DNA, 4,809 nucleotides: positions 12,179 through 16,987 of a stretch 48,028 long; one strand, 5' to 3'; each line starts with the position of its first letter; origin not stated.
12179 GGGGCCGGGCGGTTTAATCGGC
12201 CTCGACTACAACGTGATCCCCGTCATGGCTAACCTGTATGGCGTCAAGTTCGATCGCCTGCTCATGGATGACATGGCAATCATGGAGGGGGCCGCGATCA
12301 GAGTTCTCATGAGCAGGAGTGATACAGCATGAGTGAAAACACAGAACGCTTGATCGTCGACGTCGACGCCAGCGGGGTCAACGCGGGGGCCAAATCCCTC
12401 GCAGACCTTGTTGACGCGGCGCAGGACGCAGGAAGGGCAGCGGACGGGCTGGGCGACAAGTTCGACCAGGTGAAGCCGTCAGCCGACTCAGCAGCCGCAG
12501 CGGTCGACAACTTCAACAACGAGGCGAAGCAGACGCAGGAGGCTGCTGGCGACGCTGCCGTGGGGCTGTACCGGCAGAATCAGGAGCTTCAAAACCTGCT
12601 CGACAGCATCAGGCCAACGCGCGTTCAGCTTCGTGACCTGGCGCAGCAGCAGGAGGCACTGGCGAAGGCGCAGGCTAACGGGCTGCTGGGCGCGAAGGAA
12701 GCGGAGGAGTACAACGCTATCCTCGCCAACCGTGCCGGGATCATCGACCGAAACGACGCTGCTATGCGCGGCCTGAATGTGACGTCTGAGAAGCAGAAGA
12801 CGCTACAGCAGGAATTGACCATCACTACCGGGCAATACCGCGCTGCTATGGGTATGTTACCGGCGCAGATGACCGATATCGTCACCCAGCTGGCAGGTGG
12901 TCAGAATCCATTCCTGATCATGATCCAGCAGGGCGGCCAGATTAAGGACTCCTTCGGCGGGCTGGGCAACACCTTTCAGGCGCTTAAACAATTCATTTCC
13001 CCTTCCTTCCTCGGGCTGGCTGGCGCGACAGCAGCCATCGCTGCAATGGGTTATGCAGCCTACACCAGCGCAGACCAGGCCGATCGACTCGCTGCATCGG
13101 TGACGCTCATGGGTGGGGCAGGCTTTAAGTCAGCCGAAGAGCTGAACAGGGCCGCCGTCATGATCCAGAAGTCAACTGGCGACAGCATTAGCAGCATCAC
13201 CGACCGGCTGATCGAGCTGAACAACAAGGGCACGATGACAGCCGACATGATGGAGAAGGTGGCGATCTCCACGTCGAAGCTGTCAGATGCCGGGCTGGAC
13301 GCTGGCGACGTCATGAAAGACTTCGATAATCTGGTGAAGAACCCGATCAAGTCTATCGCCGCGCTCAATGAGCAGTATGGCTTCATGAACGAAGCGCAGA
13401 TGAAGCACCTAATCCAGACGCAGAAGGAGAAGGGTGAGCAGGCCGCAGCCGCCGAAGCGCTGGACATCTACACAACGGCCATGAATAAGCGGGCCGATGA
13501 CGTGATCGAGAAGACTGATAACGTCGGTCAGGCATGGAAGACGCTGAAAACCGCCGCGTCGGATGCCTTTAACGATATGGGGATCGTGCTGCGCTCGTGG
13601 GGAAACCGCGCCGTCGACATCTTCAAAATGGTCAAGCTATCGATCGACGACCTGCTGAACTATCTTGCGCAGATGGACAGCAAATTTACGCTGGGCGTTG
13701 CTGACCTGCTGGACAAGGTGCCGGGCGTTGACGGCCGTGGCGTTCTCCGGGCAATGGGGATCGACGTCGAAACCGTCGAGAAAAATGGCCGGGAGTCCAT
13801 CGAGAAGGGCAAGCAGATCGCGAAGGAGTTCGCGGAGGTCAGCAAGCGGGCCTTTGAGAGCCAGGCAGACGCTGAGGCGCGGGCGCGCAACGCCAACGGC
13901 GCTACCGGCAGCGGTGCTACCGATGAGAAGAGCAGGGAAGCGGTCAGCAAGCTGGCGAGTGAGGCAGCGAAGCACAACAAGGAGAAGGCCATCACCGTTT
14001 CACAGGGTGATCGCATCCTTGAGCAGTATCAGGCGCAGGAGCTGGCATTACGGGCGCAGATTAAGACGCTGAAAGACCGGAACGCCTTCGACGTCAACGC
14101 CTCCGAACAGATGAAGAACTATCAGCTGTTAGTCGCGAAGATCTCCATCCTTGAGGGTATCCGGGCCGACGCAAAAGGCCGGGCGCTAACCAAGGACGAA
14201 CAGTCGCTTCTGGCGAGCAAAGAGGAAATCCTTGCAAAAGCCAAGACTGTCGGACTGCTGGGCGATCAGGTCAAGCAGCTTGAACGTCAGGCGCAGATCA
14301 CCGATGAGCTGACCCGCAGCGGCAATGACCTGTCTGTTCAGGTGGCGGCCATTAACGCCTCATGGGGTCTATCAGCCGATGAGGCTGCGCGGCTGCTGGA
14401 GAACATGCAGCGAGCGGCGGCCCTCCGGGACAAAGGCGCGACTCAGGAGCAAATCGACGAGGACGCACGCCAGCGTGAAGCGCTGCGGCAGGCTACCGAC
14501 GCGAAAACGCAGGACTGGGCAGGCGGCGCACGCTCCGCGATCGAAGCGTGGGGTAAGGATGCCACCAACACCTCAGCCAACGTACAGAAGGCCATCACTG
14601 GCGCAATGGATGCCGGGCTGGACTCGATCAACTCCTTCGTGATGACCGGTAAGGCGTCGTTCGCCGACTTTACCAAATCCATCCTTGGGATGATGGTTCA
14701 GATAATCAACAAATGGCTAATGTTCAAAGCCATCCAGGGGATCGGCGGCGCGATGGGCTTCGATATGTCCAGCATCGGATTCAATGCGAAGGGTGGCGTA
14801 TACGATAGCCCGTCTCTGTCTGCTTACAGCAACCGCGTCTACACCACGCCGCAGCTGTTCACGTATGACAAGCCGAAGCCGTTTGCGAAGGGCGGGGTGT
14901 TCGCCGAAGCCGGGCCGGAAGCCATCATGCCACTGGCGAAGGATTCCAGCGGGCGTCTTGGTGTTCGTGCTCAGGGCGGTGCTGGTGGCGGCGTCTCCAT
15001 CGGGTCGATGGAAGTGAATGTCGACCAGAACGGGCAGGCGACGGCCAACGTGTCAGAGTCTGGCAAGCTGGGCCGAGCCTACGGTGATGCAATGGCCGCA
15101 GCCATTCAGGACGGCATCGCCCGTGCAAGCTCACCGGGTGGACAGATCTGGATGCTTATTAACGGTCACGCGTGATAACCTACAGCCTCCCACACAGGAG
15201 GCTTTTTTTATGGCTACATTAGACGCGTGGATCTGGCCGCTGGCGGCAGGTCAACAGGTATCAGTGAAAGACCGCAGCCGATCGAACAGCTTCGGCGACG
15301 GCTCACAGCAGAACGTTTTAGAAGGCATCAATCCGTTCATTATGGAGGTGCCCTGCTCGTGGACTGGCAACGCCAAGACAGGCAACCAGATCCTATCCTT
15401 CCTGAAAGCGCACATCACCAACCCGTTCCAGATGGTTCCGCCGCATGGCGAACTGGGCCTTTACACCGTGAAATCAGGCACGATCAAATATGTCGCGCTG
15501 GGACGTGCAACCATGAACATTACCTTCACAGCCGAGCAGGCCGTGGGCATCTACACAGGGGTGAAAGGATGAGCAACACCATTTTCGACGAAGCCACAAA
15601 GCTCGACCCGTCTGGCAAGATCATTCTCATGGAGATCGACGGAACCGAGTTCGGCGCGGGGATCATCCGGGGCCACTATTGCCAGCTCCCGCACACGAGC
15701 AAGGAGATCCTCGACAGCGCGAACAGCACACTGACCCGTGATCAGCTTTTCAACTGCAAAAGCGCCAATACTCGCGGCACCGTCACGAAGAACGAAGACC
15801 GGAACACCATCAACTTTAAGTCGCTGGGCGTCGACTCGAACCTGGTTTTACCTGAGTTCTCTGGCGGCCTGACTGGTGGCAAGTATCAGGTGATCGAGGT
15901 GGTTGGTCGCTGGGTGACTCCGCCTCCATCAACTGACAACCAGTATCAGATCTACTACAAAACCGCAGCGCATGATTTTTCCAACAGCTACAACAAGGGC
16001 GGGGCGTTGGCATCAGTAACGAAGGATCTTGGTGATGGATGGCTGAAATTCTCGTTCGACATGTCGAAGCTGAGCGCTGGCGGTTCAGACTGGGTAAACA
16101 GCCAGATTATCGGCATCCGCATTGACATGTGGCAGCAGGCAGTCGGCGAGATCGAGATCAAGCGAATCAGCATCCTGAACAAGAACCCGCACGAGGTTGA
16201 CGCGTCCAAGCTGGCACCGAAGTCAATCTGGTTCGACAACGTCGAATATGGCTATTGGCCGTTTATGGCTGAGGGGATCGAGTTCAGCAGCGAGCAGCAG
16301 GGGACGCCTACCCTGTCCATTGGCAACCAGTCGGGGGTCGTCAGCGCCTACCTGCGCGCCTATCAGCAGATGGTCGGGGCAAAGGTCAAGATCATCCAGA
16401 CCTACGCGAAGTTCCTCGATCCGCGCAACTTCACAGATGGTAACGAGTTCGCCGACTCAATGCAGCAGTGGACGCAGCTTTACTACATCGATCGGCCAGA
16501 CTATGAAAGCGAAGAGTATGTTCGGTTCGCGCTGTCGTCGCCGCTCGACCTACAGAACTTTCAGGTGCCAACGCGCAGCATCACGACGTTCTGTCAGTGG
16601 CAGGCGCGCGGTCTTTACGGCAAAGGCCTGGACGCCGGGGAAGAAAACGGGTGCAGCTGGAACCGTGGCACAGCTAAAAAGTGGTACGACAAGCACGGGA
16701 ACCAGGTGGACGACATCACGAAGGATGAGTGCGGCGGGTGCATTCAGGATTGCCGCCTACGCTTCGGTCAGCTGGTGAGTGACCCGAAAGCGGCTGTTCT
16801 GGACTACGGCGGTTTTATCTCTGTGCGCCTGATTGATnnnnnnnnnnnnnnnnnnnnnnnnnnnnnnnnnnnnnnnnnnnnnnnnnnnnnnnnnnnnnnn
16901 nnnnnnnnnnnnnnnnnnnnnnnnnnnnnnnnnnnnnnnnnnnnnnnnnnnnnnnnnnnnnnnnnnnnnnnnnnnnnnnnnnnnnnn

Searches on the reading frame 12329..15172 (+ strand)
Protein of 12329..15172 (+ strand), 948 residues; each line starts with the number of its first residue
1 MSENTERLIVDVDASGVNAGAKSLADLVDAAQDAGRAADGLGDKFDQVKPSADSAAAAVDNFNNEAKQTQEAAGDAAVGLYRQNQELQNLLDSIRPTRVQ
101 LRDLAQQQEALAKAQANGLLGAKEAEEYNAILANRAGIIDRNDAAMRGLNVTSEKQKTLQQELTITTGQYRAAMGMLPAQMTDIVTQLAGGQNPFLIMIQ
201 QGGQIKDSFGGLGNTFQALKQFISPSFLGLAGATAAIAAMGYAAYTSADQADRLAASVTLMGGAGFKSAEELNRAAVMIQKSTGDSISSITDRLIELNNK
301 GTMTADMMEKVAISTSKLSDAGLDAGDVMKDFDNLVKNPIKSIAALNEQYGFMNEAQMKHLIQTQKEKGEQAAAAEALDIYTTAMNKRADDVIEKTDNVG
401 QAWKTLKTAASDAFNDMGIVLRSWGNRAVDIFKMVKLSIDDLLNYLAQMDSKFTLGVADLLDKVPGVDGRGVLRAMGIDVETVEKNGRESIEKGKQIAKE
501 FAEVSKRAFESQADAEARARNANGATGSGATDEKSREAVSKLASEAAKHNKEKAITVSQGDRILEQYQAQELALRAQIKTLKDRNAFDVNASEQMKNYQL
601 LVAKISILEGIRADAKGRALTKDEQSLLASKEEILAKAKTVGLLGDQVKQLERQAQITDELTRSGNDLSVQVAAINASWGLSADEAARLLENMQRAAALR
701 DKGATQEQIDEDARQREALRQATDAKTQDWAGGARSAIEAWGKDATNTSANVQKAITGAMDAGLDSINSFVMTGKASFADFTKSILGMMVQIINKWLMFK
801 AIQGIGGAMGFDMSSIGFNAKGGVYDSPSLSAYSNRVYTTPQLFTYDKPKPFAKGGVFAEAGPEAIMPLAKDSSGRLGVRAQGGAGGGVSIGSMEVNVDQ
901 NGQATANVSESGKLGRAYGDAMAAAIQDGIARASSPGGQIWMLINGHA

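Call 76: search_protein_families(library=pfam, proteins=[window:12329-15172:+], max_evalue=0.001)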
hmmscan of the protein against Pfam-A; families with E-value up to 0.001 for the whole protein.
window:12329-15172:+ (948 aa): 2 families
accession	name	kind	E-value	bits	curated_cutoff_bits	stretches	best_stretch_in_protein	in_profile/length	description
PF06791.18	TMP_2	-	2.4e-48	165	30.2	1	161-360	4-206/208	Prophage tail length tape measure protein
PF09718.15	Tape_meas_lam_C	-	2.8e-19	69.4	23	1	728-803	1-76/76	Lambda phage tail tape-measure protein (Tape_meas_lam_C)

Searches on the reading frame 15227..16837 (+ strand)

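Call 76: search_protein_families(library=pfam, proteins=[window:15227-16837:+], max_evalue=0.001)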
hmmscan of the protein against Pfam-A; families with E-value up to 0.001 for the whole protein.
window:15227-16837:+ (537 aa): 1 family
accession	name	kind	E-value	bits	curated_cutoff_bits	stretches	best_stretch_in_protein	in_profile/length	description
PF05100.17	Phage_tail_L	-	3.1e-43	147.9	25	1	330-535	17-205/206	Phage minor tail protein L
